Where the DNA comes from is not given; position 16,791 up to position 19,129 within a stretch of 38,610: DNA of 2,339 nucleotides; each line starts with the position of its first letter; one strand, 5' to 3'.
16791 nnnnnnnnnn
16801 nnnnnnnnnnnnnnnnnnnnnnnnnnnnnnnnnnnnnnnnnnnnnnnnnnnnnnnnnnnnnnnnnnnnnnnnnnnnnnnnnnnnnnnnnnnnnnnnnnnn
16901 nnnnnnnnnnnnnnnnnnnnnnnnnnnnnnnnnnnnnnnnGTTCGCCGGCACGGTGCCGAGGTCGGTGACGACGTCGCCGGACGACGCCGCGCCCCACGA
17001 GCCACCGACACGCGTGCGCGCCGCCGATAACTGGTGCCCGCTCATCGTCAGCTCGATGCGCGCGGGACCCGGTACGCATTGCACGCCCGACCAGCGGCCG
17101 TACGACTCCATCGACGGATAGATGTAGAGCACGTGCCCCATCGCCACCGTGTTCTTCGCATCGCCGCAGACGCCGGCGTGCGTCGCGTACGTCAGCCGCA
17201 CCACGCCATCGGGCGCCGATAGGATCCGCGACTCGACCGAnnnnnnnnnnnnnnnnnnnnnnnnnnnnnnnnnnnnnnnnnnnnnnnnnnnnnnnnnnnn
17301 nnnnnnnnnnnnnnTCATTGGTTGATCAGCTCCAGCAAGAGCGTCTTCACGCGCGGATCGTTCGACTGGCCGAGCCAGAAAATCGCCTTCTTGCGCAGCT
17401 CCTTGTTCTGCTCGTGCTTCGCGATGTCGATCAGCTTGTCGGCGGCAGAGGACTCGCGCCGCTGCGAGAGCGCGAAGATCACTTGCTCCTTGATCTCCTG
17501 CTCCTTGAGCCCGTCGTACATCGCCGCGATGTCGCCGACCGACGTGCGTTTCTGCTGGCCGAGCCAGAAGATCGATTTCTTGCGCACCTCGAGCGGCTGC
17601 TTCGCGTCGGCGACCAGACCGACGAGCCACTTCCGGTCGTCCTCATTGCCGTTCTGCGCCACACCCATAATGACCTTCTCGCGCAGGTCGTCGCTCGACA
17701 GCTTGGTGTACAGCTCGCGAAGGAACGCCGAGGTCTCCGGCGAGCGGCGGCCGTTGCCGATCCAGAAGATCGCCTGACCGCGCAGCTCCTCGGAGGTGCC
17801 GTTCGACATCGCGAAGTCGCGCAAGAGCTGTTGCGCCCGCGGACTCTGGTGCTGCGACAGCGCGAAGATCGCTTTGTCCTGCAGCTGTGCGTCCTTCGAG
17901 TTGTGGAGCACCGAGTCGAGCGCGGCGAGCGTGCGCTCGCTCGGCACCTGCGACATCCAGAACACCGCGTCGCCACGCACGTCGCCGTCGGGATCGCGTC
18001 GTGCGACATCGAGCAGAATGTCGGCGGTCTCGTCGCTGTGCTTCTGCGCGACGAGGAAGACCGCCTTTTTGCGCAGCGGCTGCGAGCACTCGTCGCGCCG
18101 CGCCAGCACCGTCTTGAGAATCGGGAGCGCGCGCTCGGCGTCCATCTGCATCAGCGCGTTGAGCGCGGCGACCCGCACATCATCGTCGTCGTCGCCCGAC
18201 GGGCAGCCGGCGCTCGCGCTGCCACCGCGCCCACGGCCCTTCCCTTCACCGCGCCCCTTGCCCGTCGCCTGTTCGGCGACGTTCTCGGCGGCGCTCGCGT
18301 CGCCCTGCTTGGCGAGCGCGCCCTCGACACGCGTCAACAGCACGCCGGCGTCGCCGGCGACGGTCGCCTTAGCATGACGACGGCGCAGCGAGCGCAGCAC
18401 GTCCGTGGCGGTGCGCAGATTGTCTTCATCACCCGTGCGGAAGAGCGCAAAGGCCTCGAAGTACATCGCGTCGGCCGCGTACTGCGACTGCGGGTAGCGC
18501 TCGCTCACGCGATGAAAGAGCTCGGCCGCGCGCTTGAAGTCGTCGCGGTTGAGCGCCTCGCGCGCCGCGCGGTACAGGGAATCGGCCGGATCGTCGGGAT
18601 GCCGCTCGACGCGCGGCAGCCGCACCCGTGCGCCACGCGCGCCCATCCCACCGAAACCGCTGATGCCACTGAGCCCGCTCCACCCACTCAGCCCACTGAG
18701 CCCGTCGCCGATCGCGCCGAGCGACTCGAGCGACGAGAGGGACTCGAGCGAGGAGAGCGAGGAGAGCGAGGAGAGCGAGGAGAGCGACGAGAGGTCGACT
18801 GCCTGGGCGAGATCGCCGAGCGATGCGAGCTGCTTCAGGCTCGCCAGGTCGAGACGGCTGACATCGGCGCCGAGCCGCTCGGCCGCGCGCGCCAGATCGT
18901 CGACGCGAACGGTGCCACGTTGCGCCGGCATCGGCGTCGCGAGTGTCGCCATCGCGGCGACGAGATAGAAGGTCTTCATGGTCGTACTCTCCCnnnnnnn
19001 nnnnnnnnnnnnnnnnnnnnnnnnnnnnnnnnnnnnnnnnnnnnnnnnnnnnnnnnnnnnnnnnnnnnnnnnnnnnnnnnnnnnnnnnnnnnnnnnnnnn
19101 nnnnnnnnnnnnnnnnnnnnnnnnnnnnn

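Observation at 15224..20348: ECF sigma / anti-sigma operon followed by three paralogous secreted HEAT-like repeat proteins with a shared C-terminal tail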

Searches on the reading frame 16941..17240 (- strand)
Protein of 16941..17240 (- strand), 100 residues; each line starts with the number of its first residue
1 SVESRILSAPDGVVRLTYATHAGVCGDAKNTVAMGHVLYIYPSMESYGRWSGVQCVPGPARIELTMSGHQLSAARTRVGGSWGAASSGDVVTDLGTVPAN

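Call 40: predict_structure(alignment_id=A3)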
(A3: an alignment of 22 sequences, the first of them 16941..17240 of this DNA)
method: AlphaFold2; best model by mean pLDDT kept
length: 100 residues; sequences in the alignment: 22
mean_pLDDT: 88.6   pTM: 0.76
mean pLDDT of the five models: 88.6, 87.2, 86.9, 85.4, 75.4
residues with pLDDT >= 90: 65; 70-90: 28; 50-70: 7; < 50: 0
segments of 3 or more residues with pLDDT < 50: none
pLDDT, mean of each block of 10 residues (from residue 1): 92 96 92 88 70 86 93 92 83 93
secondary structure, 60 per line:
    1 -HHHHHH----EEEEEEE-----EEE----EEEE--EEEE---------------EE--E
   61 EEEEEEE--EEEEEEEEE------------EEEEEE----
elements in order: H2-7 E12-18 E24-26 E31-34 E37-40 E60-67 E70-78 E91-96

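Call 43: search_protein_representatives(alignment_id=A3)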
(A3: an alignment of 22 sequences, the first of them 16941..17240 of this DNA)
Query: 22 sequences, 98 profile positions. Proteins with E-value up to 0.001 (for the whole library): 661; up to 1e-10: 333; up to 1e-30: 12. The best 150 are listed.
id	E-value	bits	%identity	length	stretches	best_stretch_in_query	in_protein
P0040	1.7e-41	156.3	-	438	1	1-98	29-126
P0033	4.2e-39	148.6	-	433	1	1-98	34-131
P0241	3.0e-37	142.6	-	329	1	2-98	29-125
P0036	1.3e-36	140.6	-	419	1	1-97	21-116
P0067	9.8e-36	137.8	-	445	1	1-96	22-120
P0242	1.3e-35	137.4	-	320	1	1-86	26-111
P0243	2.5e-34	133.3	-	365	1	2-97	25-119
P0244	1.4e-33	130.9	-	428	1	1-98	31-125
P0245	2.2e-32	127.1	-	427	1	2-97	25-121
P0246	5.9e-32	125.7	-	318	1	2-98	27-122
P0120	6.7e-32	125.5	-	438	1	2-98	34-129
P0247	1.3e-31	124.5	-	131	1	1-87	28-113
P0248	2.2e-29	117.4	-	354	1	1-97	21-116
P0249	9.0e-29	115.5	-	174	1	2-97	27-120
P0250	3.0e-28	113.8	-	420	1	2-98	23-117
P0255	6.6e-27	109.5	-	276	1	2-96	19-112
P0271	5.0e-25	103.5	-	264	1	1-98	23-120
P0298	2.7e-19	85.1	-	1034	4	1-30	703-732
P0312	4.7e-18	81.1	-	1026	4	43-97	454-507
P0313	4.9e-18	81.0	-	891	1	2-97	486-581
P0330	3.7e-17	78.2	-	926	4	2-31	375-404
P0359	8.2e-16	73.9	-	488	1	2-97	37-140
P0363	1.1e-15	73.5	-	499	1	2-97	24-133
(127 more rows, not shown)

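Call 44: fold_search(model_id=the predicted structure, library=pdb)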
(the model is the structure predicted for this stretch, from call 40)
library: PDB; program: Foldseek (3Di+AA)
matches with E <= 10: 112; with E <= 0.001: 0
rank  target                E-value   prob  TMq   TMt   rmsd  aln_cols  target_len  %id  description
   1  5ek8                  3.5e-01  0.04  0.16  0.04  15.3       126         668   10  Crystal structure of a 9R-lipoxygenase from Cyanothece PCC8801 at 2.7 Angstroms (released 2015-12-23)
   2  1wfr_MODEL_1_A        1.3e+00  0.23  0.33  0.24   7.6        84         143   13  Solution structure of the conserved hypothetical protein TT1886, possibly sterol carrier protein, from Thermus (released 2004-11-26)
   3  3o6u_D                1.5e+00  0.33  0.27  0.23   2.4        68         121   10  Crystal Structure of CPE2226 protein from Clostridium perfringens. Northeast Structural Genomics Consortium Target CpR (released 2010-08-11)
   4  1iaz_A                1.8e+00  0.03  0.22  0.15  14.4       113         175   12  EQUINATOXIN II (released 2001-04-04)
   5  1tzq                  1.8e+00  0.02  0.16  0.11  14.8        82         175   11  Crystal structure of the equinatoxin II 8-69 double cysteine mutant (released 2004-09-28)
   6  9djt_B                1.8e+00  0.02  0.16  0.03  12.8        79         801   14  Ternary complex structure of Cereblon-DDB1 bound to WIZ(ZF7) and the molecular glue WIZ-5 (released 2024-11-27)
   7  3w9p_B                2.1e+00  0.03  0.22  0.15  14.8       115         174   10  Crystal structure of monomeric FraC (second crystal form) (released 2014-04-09)
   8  6qx4_B                2.5e+00  0.05  0.24  0.05  12.5        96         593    8  Structure of the Bacillus anthracis Sap S-layer assembly domain (released 2019-07-31)
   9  3o6u_A                2.7e+00  0.21  0.27  0.23   2.4        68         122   10  Crystal Structure of CPE2226 protein from Clostridium perfringens. Northeast Structural Genomics Consortium Target CpR (released 2010-08-11)
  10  2xet_B                2.7e+00  0.02  0.18  0.20  12.9       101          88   11  Conserved hydrophobic clusters on the surface of the Caf1A usher C-terminal domain are important for F1 antigen assemb (released 2010-09-22)
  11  4m6a_A                2.9e+00  0.02  0.15  0.17  17.2        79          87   11  N-Terminal beta-Strand Swapping in a Consensus Derived Alternative Scaffold Driven by Stabilizing Hydrophobic Interact (released 2014-02-26)
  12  2cx7_B                3.5e+00  0.18  0.35  0.28   3.6        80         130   11  Crystal structure of sterol carrier protein 2 (released 2005-12-28)
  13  8ayr_B                3.5e+00  0.03  0.18  0.03  12.5        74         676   11  Sialidases and Fucosidases of Akkermansia muciniphila are key for rapid growth on colonic mucin and nutrient sharing a (released 2023-03-01)
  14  2k54_MODEL_1_A        3.7e+00  0.03  0.22  0.20  13.3       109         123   10  Solution NMR structure of protein Atu0742 from Agrobacterium Tumefaciens. Northeast Structural Genomics Consor (released 2008-08-19)
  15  1cmo_MODEL_1_A        3.7e+00  0.02  0.20  0.17  14.2        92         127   12  IMMUNOGLOBULIN MOTIF DNA-RECOGNITION AND HETERODIMERIZATION FOR THE PEBP2/CBF RUNT-DOMAIN (released 2000-01-05)
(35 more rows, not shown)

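Call 45: search_protein_families(library=pfam, proteins=[P0298, P0312, P0313, P0330, P0359, P0363, P0271, P0255], max_evalue=0.001)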
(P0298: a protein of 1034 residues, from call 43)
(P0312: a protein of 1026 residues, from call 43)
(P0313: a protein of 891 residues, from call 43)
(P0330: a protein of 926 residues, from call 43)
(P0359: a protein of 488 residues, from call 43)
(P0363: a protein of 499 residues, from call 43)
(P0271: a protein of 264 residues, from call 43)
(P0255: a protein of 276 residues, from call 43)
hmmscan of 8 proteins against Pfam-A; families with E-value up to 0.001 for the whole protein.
P0298 (1034 aa): 2 families
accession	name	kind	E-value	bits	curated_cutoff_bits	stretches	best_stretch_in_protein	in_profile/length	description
PF05569.17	Peptidase_M56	-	7.5e-17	61.9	31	1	141-289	95-250/296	BlaR1 peptidase M56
PF01435.24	Peptidase_M48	-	0.00038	20.8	20.3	1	216-272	48-106/186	Peptidase family M48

P0312 (1026 aa): 3 families
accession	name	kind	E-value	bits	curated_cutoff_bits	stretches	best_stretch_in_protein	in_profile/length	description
PF05569.17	Peptidase_M56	-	4.9e-22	78.9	31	1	133-289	88-250/296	BlaR1 peptidase M56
PF13646.12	HEAT_2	-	2.8e-08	34.3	27.7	1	935-1014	8-88/88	HEAT repeats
PF01435.24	Peptidase_M48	-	0.00014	22.2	20.3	0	214-272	46-106/186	Peptidase family M48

P0313 (891 aa): 3 families
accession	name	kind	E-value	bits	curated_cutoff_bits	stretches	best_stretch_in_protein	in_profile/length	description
PF13646.12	HEAT_2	-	2.4e-27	95.5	27.7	5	213-293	2-83/88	HEAT repeats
PF03130.22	HEAT_PBS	-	1.6e-12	47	20.9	0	865-887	1-23/27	PBS lyase HEAT-like repeat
PF13525.12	YfiO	-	2.9e-05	24.4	25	1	37-105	2-67/203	Outer membrane lipoprotein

P0330 (926 aa): 1 family
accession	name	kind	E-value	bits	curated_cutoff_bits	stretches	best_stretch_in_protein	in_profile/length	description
PF05569.17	Peptidase_M56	-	4.2e-23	82.4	31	1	15-320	6-294/296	BlaR1 peptidase M56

P0359 (488 aa): 3 families
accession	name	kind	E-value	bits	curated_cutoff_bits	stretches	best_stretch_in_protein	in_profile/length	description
PF13646.12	HEAT_2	-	9.1e-21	74.4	27.7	3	311-389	4-86/88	HEAT repeats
PF11838.14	ERAP1_C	-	3.3e-07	30.5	38.2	0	317-389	165-237/318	ERAP1-like C-terminal domain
PF22120.2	T6SS_Tse3_N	-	0.00012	22.7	27.2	0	303-348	46-91/104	T6SS, Peptidoglycan muramidase Tse3, N-terminal domain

P0363 (499 aa): 1 family
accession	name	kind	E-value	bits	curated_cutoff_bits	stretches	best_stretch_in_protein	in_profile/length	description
PF13646.12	HEAT_2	-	6.9e-10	39.5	27.7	2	438-496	12-69/88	HEAT repeats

P0271 (264 aa): 2 families
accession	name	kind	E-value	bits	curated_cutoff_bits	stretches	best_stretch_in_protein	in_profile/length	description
PF13646.12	HEAT_2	-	7.1e-07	29.9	27.7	1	200-263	10-72/88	HEAT repeats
PF03130.22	HEAT_PBS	-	5.8e-05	23.7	20.9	0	207-230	2-25/27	PBS lyase HEAT-like repeat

P0255 (276 aa): 1 family
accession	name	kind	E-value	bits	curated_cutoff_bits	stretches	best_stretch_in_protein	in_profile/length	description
PF13646.12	HEAT_2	-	2.8e-06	27.9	27.7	1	145-195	29-77/88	HEAT repeats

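Call 47: find_encoding_contigs(protein=P0312, flank=5000, max_places=3)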
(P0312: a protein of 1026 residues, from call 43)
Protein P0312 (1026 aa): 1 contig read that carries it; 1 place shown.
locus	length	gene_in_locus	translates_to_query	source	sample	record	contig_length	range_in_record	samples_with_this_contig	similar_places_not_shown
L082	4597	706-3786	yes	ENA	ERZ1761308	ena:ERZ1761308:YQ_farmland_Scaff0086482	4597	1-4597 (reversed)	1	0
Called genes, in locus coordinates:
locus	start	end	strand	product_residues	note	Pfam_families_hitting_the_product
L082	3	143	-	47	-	?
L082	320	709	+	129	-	PF03965:Penicillinase_R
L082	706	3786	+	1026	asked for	PF05569:Peptidase_M56, PF13646:HEAT_2 (faint)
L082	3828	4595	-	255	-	?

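Call 81: search_solved_structures(query=A3, max_evalue=1)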
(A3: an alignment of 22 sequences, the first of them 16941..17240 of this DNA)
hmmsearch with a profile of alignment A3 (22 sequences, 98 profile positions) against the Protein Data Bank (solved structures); distinct sequences matched with E-value up to 1: 1.
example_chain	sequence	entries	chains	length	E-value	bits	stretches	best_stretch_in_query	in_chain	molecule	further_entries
2lri_C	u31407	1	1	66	0.37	14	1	9-36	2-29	Autoimmune regulator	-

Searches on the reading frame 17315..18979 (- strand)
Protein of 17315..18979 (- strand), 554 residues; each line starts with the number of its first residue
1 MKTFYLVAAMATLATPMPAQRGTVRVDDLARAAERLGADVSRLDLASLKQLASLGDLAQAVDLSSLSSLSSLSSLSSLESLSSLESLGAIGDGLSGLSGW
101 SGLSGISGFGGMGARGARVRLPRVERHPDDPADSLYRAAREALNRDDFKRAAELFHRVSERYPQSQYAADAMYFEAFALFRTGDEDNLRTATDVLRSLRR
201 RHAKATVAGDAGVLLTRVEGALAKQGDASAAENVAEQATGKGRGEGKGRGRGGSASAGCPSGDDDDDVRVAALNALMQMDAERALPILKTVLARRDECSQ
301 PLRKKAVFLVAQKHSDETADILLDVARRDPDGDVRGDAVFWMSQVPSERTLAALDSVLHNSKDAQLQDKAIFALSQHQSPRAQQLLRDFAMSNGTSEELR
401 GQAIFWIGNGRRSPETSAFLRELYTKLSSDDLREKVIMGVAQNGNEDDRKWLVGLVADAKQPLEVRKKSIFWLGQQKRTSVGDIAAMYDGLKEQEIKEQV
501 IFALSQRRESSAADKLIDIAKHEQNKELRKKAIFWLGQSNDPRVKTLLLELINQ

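Call 3: search_protein_families(library=pfam, proteins=[window:17315-18979:-], max_evalue=0.1)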
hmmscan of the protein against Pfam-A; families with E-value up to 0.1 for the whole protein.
window:17315-18979:- (554 aa): 11 families
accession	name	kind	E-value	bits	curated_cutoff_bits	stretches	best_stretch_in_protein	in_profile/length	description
PF13646.12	HEAT_2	-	1.6e-25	89.6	27.7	5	320-390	2-71/88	HEAT repeats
PF03130.22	HEAT_PBS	-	2.7e-11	43.2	20.9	1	268-293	1-26/27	PBS lyase HEAT-like repeat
PF13525.12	YfiO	-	2.9e-07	30.9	25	1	129-186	2-59/203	Outer membrane lipoprotein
PF13512.12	TPR_18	-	2.3e-06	28.3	21.9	1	125-202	3-80/145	Tetratricopeptide repeat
PF11838.14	ERAP1_C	-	2.9e-06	27.4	38.2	1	262-393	123-259/318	ERAP1-like C-terminal domain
PF14559.12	TPR_19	-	0.00057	20.6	25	1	276-332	2-59/68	Tetratricopeptide repeat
PF13174.12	TPR_6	-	0.0046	18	26.3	1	133-165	1-33/33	Tetratricopeptide repeat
PF02985.28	HEAT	-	0.014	16.1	23.5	0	262-279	10-27/31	HEAT repeat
PF09976.15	TPR_21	-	0.015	15.5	25.5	1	131-230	38-131/193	Tetratricopeptide repeat-like domain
PF13432.12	TPR_16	-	0.036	15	32.7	1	136-185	1-47/65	Tetratricopeptide repeat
PF22205.1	Csm6_6H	-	0.07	13.7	27.6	0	137-197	7-65/93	Csm6 6H domain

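Call 4: search_protein_families(library=ncbifam, proteins=[window:17315-18979:-], max_evalue=0.1)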
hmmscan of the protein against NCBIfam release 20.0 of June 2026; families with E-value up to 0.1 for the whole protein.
window:17315-18979:- (554 aa): 8 families
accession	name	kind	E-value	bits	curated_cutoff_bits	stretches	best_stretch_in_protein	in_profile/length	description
TIGR02795.1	tol_pal_ybgF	equivalog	5.3e-14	52.8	90.1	1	135-230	5-97/119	tol-pal system protein YbgF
TIGR03302.1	OM_YfiO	subfamily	3.5e-10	39.8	81.4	1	125-190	26-91/239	outer membrane protein assembly factor BamD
NF045915.1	PhycobilmeDegNblB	equivalog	2.8e-07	30.3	300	1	265-462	14-207/214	phycobilisome degradation protein NblB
NF007244.0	PRK09687.1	equivalog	8e-05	22.1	275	0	266-349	143-225/285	putative lyase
NF052312.1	T9SS_PorW_SprE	equivalog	0.0028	16.4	250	1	129-191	634-696/716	type IX secretion system periplasmic lipoprotein PorW/SprE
NF008119.0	PRK10866.1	equivalog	0.02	14.6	363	1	125-184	25-84/243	outer membrane protein assembly factor BamD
NF010374.0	PRK13800.1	equivalog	0.051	11.8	1196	1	249-368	778-889/898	fumarate reductase/succinate dehydrogenase flavoprotein subunit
NF008068.0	PRK10803.1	equivalog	0.073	13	383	0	145-187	193-235/263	cell division protein CpoB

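Call 7: search_solved_structures(query=window:17315-18979:-, max_evalue=1)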
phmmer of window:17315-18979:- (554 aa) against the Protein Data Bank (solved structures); distinct sequences matched with E-value up to 1: 24.
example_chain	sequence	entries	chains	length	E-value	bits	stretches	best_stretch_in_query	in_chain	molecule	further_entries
7p0h_A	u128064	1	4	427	4.6e-06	29.2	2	263-358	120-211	Helicobacter pylori ComF fused to an artificial alphaREP crystallization helper (named B2)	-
9cmw_D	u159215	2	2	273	3.9e-05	26.2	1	128-205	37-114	Outer membrane protein assembly factor BamD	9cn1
5waq_A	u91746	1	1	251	0.00017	24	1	131-205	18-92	Outer membrane protein assembly factor BamD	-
9cn0_D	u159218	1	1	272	0.00018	24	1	129-204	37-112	Outer membrane protein assembly factor BamD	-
5dcq_A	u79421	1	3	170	0.00022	23.7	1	263-360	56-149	artificial repeat proteins (alphaREP3)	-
9rhz_A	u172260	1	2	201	0.0015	20.9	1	263-390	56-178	ALPHAREP bE5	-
8aw4_A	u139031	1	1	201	0.0032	19.8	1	263-359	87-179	ALPHAREP bB-E3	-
6gx7_E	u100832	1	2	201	0.0053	19.1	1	263-390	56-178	iiiA5 ALPHAREP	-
9t1m_A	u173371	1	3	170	0.0054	19.1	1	263-390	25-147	Alpha Rep E4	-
4xvp_D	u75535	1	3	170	0.01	18.2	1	263-389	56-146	BGFP-C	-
6veh_A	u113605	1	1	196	0.015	17.6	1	263-387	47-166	HEAT repeat domain-containing protein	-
4d4z_A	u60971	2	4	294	0.079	15.3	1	456-549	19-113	DEOXYHYPUSINE HYDROXYLASE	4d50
3tgo_A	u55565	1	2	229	0.08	15.2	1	125-199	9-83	UPF0169 lipoprotein yfiO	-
28jl_D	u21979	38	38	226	0.088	15.1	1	125-199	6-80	Outer membrane protein assembly factor BamD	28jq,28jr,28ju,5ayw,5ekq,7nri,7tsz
8spr_D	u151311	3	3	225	0.089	15.1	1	125-199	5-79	Outer membrane protein assembly factor BamD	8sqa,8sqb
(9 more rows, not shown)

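Call 67: search_protein_families(library=padloc, proteins=[window:17315-18979:-], max_evalue=0.001)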
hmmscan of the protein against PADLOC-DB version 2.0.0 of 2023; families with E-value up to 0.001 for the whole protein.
window:17315-18979:- (554 aa): 1 family
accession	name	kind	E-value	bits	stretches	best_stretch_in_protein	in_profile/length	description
PDLC02919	HEAT-ARM_XIII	-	1.8e-09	33.6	0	482-553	293-365/1972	-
